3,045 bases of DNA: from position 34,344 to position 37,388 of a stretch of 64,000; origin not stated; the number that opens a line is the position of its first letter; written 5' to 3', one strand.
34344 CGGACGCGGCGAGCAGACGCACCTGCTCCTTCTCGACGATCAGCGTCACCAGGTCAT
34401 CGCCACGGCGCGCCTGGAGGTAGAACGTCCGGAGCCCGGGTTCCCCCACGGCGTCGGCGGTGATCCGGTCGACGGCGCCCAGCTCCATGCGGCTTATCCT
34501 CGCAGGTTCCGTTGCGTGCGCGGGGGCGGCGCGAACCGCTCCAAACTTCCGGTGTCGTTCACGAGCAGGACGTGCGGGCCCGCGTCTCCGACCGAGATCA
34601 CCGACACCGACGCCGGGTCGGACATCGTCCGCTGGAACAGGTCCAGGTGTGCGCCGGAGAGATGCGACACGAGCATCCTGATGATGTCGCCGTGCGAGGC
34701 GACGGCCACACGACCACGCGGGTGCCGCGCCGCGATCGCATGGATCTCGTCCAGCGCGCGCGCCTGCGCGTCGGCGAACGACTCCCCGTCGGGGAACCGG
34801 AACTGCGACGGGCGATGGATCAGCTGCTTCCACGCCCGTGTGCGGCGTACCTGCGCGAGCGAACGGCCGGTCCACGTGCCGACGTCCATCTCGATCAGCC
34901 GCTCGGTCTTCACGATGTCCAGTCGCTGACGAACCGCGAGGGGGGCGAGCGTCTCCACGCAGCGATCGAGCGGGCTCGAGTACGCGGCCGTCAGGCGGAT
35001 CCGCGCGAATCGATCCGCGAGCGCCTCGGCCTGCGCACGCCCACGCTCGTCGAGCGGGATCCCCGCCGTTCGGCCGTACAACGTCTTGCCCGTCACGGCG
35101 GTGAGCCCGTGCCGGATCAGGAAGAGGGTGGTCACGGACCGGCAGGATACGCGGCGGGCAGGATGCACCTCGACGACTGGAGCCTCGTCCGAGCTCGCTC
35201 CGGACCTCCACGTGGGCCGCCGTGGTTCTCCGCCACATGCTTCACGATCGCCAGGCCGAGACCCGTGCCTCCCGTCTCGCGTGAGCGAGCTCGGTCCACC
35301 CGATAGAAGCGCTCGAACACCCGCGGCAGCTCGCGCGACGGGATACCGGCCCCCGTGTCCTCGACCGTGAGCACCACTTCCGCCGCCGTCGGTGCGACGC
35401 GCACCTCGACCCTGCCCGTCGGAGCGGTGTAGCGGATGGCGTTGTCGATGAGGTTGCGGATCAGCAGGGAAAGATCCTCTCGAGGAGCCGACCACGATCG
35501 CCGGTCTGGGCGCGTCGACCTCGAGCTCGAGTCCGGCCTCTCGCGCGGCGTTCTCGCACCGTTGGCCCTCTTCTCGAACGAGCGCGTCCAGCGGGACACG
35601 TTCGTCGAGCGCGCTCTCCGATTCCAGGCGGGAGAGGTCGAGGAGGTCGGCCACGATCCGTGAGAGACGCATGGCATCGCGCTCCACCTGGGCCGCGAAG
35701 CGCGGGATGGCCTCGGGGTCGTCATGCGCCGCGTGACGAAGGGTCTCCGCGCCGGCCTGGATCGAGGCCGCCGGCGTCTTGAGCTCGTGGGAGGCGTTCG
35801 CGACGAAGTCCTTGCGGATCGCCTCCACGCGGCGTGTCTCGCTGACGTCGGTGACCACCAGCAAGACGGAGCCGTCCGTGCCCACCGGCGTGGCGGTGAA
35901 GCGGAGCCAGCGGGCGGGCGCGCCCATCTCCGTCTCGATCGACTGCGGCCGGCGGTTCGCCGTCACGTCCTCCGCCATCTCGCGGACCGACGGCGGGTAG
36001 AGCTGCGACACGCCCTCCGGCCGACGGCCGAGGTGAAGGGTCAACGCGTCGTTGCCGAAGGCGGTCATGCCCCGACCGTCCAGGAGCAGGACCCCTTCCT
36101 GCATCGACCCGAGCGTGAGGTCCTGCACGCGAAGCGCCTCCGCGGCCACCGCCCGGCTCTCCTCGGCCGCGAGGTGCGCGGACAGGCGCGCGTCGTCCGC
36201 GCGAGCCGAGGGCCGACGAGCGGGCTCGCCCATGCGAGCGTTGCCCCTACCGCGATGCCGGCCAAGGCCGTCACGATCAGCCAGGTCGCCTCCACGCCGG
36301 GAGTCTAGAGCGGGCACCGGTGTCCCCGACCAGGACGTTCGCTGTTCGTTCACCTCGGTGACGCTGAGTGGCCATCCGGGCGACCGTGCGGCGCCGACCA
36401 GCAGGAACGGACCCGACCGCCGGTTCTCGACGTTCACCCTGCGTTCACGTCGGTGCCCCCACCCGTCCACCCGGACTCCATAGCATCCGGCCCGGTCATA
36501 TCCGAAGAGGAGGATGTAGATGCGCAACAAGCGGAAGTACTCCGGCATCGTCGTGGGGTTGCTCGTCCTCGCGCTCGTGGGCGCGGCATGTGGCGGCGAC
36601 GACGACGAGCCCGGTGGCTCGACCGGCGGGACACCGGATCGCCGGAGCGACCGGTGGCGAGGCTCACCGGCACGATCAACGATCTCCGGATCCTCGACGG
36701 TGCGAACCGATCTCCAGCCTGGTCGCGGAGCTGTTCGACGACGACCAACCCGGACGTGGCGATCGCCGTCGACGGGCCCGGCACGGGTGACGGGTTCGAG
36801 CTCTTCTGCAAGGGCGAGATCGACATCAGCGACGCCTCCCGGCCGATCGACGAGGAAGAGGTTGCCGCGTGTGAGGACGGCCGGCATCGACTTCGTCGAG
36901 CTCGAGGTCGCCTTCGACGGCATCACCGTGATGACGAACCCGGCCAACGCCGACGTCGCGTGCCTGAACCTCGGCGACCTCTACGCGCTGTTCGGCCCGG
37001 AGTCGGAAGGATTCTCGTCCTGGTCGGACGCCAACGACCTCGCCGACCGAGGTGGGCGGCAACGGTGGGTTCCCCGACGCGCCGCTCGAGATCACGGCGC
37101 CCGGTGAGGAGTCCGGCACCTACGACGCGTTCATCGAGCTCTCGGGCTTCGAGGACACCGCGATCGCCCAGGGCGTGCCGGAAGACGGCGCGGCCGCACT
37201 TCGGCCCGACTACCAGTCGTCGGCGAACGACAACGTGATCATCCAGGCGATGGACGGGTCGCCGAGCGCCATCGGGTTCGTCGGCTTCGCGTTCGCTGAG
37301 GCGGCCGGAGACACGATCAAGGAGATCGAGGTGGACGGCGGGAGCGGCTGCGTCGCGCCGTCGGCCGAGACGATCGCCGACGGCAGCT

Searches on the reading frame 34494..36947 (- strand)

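Call 13: search_protein_families(library=pfam, proteins=[window:34494-36947:-], max_evalue=0.001)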
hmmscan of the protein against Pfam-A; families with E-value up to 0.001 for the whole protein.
window:34494-36947:- (817 aa): 2 families
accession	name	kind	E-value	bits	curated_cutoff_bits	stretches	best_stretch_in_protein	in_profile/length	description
PF00300.27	His_Phos_1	-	2.5e-51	174.5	21.7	1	608-799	1-194/194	Histidine phosphatase superfamily (branch 1)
PF00512.31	HisKA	-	1.1e-13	51.4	26.9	1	378-444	2-66/66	His Kinase A (phospho-acceptor) domain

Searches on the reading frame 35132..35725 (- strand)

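Call 77: search_protein_families(library=pfam, proteins=[window:35132-35725:-], max_evalue=0.0001)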
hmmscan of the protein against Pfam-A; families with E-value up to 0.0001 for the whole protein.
window:35132-35725:- (197 aa): 3 families
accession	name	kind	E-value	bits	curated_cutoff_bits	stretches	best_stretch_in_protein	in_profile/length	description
PF02518.31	HATPase_c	-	6.2e-26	91.5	26.4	1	83-170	4-89/111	Histidine kinase-, DNA gyrase B-, and HSP90-like ATPase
PF13581.12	HATPase_c_2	-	3.5e-06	27.5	27.4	1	83-167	30-111/127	Histidine kinase-like ATPase domain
PF13589.12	HATPase_c_3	-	7.4e-05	23.2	25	0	90-158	8-77/137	Histidine kinase-, DNA gyrase B-, and HSP90-like ATPase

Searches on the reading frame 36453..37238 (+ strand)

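Call 13: search_protein_families(library=pfam, proteins=[window:36453-37238:+], max_evalue=0.001)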
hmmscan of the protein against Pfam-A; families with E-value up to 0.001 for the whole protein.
window:36453-37238:+ (261 aa): 1 family
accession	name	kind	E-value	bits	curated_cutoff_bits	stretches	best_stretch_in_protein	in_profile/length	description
PF12849.12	PBP_like_2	-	0.00054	20.2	27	1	98-142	34-78/267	PBP superfamily domain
